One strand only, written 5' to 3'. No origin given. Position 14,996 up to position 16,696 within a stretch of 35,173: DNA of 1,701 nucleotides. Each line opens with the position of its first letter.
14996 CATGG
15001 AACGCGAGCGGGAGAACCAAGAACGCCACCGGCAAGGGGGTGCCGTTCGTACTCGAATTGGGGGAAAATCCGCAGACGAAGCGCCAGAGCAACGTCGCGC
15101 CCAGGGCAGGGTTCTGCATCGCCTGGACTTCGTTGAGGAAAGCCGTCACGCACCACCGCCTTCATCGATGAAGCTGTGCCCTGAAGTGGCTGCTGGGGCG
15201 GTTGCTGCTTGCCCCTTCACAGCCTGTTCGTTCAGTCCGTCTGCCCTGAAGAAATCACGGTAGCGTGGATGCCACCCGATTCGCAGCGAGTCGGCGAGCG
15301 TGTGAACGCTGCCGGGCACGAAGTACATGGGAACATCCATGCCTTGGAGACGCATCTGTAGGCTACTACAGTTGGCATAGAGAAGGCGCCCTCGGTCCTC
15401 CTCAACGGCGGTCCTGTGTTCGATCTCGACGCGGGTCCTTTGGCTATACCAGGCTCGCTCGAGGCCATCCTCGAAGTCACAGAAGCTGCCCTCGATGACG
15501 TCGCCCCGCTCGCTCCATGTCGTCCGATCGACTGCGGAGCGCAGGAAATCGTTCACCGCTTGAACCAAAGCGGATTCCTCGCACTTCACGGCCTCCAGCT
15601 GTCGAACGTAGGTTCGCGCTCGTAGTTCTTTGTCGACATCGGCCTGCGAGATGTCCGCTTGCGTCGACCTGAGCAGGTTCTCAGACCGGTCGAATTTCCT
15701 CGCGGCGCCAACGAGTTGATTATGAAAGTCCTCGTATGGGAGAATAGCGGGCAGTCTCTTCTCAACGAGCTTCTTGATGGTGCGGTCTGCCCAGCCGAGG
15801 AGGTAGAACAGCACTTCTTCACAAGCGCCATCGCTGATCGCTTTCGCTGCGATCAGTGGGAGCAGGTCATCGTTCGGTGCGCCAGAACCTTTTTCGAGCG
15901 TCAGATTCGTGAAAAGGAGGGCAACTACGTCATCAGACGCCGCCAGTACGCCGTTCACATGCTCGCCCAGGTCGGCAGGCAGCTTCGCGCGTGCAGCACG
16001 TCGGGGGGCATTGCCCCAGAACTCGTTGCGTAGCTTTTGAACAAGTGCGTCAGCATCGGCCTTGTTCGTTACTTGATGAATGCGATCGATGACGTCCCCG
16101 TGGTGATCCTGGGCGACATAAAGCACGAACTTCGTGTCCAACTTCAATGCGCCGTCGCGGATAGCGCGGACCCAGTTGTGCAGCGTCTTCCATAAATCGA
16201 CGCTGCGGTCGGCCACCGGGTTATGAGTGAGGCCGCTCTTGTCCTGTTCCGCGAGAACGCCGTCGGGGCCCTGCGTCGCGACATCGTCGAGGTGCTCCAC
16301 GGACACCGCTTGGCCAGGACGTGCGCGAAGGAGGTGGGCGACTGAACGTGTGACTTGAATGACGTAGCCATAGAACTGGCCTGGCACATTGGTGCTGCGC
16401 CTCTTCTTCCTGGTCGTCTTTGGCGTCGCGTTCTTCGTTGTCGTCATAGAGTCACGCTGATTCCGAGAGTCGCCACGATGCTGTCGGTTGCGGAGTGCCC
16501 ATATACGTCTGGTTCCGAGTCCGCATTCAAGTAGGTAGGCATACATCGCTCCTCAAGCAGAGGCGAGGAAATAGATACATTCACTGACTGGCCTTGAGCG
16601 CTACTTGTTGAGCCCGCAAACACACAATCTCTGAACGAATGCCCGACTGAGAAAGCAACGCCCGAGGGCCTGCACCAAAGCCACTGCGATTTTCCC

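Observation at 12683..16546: Three-gene ABC-3C type conflict operon (nuclease effector, middle component, DUF3732 ATPase) with no known mechanism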

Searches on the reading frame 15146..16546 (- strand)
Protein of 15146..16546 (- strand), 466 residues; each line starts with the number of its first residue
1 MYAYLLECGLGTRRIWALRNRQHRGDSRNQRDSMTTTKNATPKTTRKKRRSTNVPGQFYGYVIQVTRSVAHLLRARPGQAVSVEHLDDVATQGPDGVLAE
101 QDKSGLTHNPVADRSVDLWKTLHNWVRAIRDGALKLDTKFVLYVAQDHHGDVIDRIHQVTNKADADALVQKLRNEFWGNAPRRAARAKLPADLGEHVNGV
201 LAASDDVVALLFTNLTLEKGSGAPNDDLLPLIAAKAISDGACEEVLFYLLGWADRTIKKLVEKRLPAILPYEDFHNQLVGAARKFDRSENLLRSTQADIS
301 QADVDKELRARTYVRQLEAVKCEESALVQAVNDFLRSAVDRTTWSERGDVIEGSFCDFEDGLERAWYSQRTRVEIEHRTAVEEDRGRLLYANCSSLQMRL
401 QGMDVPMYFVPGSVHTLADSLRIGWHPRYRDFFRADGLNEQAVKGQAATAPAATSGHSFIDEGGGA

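Call 3: search_protein_families(library=pfam, proteins=[window:15146-16546:-], max_evalue=0.01)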
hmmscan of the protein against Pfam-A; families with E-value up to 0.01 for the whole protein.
window:15146-16546:- (466 aa): 1 family
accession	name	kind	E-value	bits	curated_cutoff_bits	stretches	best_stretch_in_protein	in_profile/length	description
PF20283.3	CTD7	-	3.6e-16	59.9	27.6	1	313-431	1-124/126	C-terminal domain 7 of the ABC-three component (ABC-3C) systems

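Call 4: search_protein_families(library=padloc, proteins=[window:15146-16546:-], max_evalue=0.01)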
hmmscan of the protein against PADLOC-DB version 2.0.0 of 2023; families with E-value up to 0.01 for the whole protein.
window:15146-16546:- (466 aa): 1 family
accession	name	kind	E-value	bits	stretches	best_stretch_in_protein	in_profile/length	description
PDLC03848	LmuA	-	2.1e-45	154.7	1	51-431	5-367/373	-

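Call 5: search_protein_families(library=ncbifam, proteins=[window:15146-16546:-], max_evalue=0.01)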
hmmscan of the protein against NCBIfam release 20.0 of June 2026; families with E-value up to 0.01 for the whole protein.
window:15146-16546:- (466 aa): 0 families

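Call 8: search_solved_structures(query=window:15146-16546:-, max_evalue=1, show_alignments=2)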
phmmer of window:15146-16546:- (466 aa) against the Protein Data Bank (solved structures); distinct sequences matched with E-value up to 1: 4.
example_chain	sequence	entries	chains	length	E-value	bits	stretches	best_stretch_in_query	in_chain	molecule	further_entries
9hqu_C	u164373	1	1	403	7.2e-72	245.8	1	46-430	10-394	ABC-three component systems C-terminal domain-containing protein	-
9hqx_A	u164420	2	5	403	4.7e-71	243.1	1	46-430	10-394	ABC-three component systems C-terminal domain-containing protein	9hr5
9nxx_A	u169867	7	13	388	8.7e-36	126.9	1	48-429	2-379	ABC-three component systems C-terminal domain-containing protein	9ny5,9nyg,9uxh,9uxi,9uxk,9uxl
9ny1_A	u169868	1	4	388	5e-35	124.4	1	48-429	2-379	ABC-three component systems C-terminal domain-containing protein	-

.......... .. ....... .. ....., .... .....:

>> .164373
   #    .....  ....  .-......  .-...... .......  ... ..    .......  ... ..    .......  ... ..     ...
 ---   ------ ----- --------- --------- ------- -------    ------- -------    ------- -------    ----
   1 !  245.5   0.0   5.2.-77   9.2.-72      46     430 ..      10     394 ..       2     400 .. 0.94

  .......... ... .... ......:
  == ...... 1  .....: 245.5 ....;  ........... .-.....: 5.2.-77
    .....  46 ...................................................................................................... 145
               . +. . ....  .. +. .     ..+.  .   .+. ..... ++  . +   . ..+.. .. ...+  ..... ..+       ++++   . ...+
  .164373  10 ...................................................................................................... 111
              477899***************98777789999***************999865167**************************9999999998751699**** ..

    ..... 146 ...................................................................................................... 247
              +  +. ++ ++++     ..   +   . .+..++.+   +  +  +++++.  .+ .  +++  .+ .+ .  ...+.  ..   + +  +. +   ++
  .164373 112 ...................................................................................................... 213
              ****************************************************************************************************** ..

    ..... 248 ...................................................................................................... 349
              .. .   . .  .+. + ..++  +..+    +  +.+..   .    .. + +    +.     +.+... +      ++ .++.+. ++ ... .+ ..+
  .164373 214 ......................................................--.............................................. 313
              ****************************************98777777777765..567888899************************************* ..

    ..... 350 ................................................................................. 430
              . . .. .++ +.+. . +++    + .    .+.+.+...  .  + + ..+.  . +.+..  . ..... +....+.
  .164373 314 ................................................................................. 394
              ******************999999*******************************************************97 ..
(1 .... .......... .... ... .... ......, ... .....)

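Call 23: search_protein_families(library=pfam, proteins=[window:15146-16447:-], max_evalue=10)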
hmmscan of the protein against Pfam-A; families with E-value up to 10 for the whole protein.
window:15146-16447:- (433 aa): 1 family
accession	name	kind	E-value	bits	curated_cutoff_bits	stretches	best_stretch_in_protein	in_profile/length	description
PF20283.3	CTD7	-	3.2e-16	60.1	27.6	1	280-398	1-124/126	C-terminal domain 7 of the ABC-three component (ABC-3C) systems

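Call 27: find_homologous_proteins(query=window:15146-16447:-, max_evalue=0.00001)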
Query window:15146-16447:- (433 aa): 172 proteins with E <= 0.00001 among 8000 candidates; the best 120 are listed.
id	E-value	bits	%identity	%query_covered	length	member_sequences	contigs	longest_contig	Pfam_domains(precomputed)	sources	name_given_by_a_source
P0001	1.6e-290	981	100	100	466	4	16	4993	PF20283.4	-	-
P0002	6.6e-222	755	75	100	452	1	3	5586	PF20283.4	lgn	-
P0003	1.1e-217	741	78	93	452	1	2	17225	PF20283.4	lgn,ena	-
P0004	4.7e-217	739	73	99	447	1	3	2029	PF20283.4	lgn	-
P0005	3.7e-211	719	73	100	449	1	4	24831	PF20283.4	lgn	-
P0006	1.0e-204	698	73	99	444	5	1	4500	PF20283.4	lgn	-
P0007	7.8e-197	672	70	100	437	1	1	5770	PF20283.4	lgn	-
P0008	4.6e-195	666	69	100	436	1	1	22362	PF20283.4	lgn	-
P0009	6.5e-195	666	70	100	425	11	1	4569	PF20283.4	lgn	-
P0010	8.5e-194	662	68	100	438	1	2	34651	PF20283.4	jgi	jgi:hypothetical protein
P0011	1.9e-192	658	68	99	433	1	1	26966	PF20283.4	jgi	jgi:hypothetical protein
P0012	3.3e-192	657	67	100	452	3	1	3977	PF20283.4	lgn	-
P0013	3.5e-190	650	74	90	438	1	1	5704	PF20283.4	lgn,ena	-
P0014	7.0e-190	649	66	100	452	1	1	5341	PF20283.4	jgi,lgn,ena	-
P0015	9.6e-189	646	70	96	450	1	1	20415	PF20283.4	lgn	-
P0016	4.9e-188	643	66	99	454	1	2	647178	PF20283.4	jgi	jgi:hypothetical protein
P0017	3.4e-187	641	68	95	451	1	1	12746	PF20283.4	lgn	-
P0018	8.4e-187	639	68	98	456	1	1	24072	PF20283.4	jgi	jgi:hypothetical protein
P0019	6.6e-186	636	71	92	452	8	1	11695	PF20283.4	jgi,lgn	-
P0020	2.5e-185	634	71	92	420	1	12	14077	PF20283.4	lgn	-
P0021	3.7e-185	634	67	98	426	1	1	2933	PF20283.4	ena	-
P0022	2.6e-184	631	67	98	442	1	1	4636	PF20283.4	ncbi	-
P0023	8.4e-183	626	73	89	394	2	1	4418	PF20283.4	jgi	jgi:hypothetical protein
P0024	1.1e-182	626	66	100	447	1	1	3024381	PF20283.4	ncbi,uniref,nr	ncbi:hypothetical protein JYJ95_20050 [Corallococcus exiguus]|uniref:ABC-three component system prot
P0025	1.2e-182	626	69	92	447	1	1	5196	PF20283.4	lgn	-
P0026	4.9e-181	620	64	100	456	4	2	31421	PF20283.4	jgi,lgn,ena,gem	-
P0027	7.6e-181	620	64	99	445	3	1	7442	PF20283.4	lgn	-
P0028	1.1e-177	609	64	98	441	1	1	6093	PF20283.4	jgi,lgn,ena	-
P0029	2.5e-177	608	66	96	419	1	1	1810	PF20283.4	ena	-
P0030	3.2e-177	608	62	100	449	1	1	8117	PF20283.4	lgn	-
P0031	5.2e-177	607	65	96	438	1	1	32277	PF20283.4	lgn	-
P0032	2.0e-176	605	63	100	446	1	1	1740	PF20283.4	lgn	-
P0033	2.2e-176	605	69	89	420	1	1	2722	PF20283.4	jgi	jgi:hypothetical protein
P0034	5.4e-176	604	65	93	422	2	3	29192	PF20283.4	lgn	-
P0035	2.3e-175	602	65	97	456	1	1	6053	PF20283.4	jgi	jgi:hypothetical protein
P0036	8.0e-175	600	67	90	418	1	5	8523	PF20283.4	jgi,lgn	jgi:hypothetical protein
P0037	9.6e-174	596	64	95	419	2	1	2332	PF20283.4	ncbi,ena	-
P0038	1.1e-173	596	66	89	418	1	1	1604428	PF20283.4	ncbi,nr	ncbi:MAG: hypothetical protein IPP78_02600 [Holophagaceae bacterium]|nr:hypothetical protein [Holoph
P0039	1.9e-171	589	66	89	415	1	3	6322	PF20283.4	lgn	-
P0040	7.8e-171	587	65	94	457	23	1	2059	PF20283.4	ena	-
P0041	8.9e-171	586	65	91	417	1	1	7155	PF20283.4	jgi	jgi:hypothetical protein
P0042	7.5e-168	577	65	90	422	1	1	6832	PF20283.4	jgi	jgi:hypothetical protein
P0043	1.6e-166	572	62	97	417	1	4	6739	PF20283.4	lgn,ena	-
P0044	4.7e-165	568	59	99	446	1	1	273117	PF20283.4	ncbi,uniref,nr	ncbi:hypothetical protein OV208_27035 [Corallococcus sp. bb12-1]|uniref:ABC-three component system p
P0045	5.3e-165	567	71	81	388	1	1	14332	PF20283.4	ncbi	-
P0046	6.5e-165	567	58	100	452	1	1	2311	PF20283.4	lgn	-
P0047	1.5e-161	556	57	100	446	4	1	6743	PF20283.4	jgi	jgi:hypothetical protein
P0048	1.6e-159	549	64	90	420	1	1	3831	PF20283.4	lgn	-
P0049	5.5e-159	548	62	92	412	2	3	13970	PF20283.4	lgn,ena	-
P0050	2.2e-158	546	61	97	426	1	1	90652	PF20283.4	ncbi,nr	ncbi:MAG: hypothetical protein JNM94_14300 [Phycisphaerae bacterium]|nr:hypothetical protein [Phycis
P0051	3.2e-156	538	70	77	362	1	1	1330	PF20283.4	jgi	-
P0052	5.9e-156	538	62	89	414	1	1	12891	PF20283.4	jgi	jgi:hypothetical protein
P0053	1.7e-150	520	58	93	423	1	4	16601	PF20283.4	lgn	-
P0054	5.8e-149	515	57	96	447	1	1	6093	PF20283.4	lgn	-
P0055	6.4e-148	511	59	92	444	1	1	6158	PF20283.4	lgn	-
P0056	1.5e-147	510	58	94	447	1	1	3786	PF20283.4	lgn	-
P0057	3.6e-147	509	56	97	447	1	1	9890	PF20283.4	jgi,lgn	jgi:hypothetical protein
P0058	8.6e-147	507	58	93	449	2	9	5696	PF20283.4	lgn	-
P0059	4.3e-146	505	57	97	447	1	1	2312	PF20283.4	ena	-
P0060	7.0e-146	504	57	93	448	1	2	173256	PF20283.4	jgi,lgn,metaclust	metaclust:\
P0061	1.7e-145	503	68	77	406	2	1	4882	PF20283.4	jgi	jgi:hypothetical protein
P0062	2.2e-145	503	57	98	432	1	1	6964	PF20283.4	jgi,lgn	jgi:hypothetical protein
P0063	3.1e-145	502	58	92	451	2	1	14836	PF20283.4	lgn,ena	-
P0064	5.4e-145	502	56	92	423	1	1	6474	PF20283.4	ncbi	-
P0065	7.9e-144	498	55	97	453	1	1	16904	PF20283.4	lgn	-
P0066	2.1e-143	496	58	89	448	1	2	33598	PF20283.4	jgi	jgi:hypothetical protein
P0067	8.1e-143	494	56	93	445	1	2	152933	PF20283.4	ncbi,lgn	-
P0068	9.0e-143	494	54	100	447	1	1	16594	PF20283.4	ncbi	ncbi:MAG: ABC-three component system protein [Kofleriaceae bacterium]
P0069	1.3e-142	494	56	94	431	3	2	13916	PF20283.4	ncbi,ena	-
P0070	7.9e-142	491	58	91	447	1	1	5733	PF20283.4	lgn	-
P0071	9.4e-142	491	55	93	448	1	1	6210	PF20283.4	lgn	-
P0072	2.9e-140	486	56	89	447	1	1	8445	PF20283.4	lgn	-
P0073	3.7e-140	486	56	93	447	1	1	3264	PF20283.4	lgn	-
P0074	1.2e-139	484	55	93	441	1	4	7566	PF20283.4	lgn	-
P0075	3.7e-139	482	53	100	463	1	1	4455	PF20283.4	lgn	-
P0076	1.1e-138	481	56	93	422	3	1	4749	PF20283.4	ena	-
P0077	5.7e-136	472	56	90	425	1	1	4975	PF20283.4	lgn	-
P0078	3.9e-135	469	54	90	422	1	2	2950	PF20283.4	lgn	-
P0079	6.8e-135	468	54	90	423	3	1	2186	PF20283.4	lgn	-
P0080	2.2e-134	467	55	88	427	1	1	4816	PF20283.4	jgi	jgi:hypothetical protein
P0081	3.9e-134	466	55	89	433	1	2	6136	PF20283.4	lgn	-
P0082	7.2e-134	465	52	100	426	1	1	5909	PF20283.4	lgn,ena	-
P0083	1.8e-133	464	55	87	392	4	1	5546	PF20283.4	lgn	-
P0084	4.9e-133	462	54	88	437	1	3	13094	PF20283.4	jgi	jgi:hypothetical protein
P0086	2.1e-132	460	53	90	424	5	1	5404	PF20283.4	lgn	-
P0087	5.8e-132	459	52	93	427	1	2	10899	PF20283.4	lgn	-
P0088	7.5e-132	458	53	91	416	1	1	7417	PF20283.4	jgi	jgi:hypothetical protein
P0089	2.6e-131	456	52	94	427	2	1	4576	PF20283.4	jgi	jgi:hypothetical protein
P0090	8.3e-130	452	52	89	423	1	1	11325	PF20283.4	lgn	-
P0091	1.5e-129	451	51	93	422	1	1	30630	PF20283.4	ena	-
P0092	2.1e-129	450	52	88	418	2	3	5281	PF20283.4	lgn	-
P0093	5.4e-129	449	51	94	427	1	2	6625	PF20283.4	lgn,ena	-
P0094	7.1e-129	448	51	92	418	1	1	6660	PF20283.4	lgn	-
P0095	8.2e-129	448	53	89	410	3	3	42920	PF20283.4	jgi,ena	-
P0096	1.2e-128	448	50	97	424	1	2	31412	PF20283.4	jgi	jgi:hypothetical protein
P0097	3.8e-128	446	52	91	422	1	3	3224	PF20283.4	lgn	-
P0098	2.1e-127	444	50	92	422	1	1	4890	PF20283.4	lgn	-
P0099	2.2e-127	444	52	89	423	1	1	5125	PF20283.4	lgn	-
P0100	3.9e-127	443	52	89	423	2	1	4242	PF20283.4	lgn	-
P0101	8.6e-127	442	57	81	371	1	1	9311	PF20283.4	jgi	jgi:hypothetical protein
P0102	4.4e-126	439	51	91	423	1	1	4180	PF20283.4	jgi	-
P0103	5.1e-126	439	74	62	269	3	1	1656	PF20283.4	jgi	jgi:hypothetical protein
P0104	5.1e-126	439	51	91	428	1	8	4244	PF20283.4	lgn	-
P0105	2.0e-125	437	51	91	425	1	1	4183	PF20283.4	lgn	-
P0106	6.3e-125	435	54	86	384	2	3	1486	PF20283.4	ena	-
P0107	2.0e-124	434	52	89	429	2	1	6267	PF20283.4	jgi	jgi:hypothetical protein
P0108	2.5e-123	430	53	87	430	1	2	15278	PF20283.4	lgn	-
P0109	7.4e-123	429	51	88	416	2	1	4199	PF20283.4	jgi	jgi:hypothetical protein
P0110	3.0e-122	427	71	62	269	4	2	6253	PF20283.4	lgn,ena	-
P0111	2.2e-121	424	52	83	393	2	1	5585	PF20283.4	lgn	-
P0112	5.2e-119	416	50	90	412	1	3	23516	PF20283.4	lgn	-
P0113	1.3e-118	415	48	90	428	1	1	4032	PF20283.4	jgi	jgi:hypothetical protein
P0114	2.1e-117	411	68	62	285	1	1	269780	PF20283.4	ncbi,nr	ncbi:MAG: hypothetical protein IPJ65_32245 [Archangiaceae bacterium]|nr:hypothetical protein [Archan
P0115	2.2e-115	404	49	91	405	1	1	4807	PF20283.4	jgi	jgi:hypothetical protein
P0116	5.2e-115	403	52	87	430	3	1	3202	PF20283.4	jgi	jgi:hypothetical protein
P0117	7.4e-112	392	51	86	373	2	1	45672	PF20283.4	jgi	jgi:hypothetical protein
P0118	2.4e-111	391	53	78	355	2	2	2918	PF20283.4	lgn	-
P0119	5.0e-110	386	50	81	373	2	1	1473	PF20283.4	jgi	jgi:hypothetical protein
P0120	1.3e-109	385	46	90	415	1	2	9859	PF20283.4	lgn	-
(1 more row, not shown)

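Call 29: search_solved_structures(query=A1, max_evalue=10)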
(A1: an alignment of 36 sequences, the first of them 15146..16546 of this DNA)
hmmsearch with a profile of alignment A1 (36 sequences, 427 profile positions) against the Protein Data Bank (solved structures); distinct sequences matched with E-value up to 10: 7.
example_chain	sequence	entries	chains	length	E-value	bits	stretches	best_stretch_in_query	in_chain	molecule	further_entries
9hqu_C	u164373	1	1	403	7.7e-109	367.4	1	9-404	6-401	ABC-three component systems C-terminal domain-containing protein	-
9hqx_A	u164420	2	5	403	1.2e-107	363.5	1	9-404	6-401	ABC-three component systems C-terminal domain-containing protein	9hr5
9nxx_A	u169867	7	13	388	2e-62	214.5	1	15-399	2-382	ABC-three component systems C-terminal domain-containing protein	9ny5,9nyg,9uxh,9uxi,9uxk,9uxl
9ny1_A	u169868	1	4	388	2.1e-61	211.1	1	15-399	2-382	ABC-three component systems C-terminal domain-containing protein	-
9fa0_B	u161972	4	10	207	0.18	13.7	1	76-127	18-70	ScoC | HTH-type transcriptional regulator Hpr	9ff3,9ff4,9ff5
1uuj_A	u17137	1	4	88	0.7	11.7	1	290-349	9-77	PLATELET-ACTIVATING FACTOR ACETYLHYDROLASE IB ALPHA SUBUNIT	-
5z1l_A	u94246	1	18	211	1.5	10.6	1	103-152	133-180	Flagellin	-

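Call 41: predict_structure(alignment_id=A2)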
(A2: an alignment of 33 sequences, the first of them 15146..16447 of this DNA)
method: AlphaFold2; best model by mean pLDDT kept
length: 433 residues; sequences in the alignment: 33
mean_pLDDT: 84.4   pTM: 0.63
mean pLDDT of the five models: 84.4, 83.0, 82.7, 80.7, 73.2
residues with pLDDT >= 90: 271; 70-90: 100; 50-70: 12; < 50: 50
segments of 3 or more residues with pLDDT < 50: 1-21, 404-427, 429-433
pLDDT, mean of each block of 10 residues (from residue 1): 38 46 68 94 88 79 89 90 95 90 90 94 96 97 93 93 96 95 93 91 88 96 93 92 91 79 81 90 92 90 92 89 96 96 93 94 89 91 95 88 45 31 36 36
secondary structure, 60 per line:
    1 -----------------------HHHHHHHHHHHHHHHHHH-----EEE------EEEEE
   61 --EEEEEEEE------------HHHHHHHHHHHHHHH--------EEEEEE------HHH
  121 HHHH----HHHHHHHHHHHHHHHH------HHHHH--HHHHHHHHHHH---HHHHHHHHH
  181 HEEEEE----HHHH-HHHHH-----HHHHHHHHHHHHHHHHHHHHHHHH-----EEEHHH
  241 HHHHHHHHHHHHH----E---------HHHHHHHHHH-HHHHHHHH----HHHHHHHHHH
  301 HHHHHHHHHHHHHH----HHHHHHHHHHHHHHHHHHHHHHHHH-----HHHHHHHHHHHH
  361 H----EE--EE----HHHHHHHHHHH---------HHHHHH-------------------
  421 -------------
elements in order: H24-41 E47-49 E56-60 E63-70 H83-97 E106-111 H118-124 H129-144 H151-155 H158-168 H172-181 E182-186 H191-194 H196-200 H206-229 E235-237 H238-253 H268-277 H279-286 H291-314 H319-343 H349-361 H376-386 H396-401
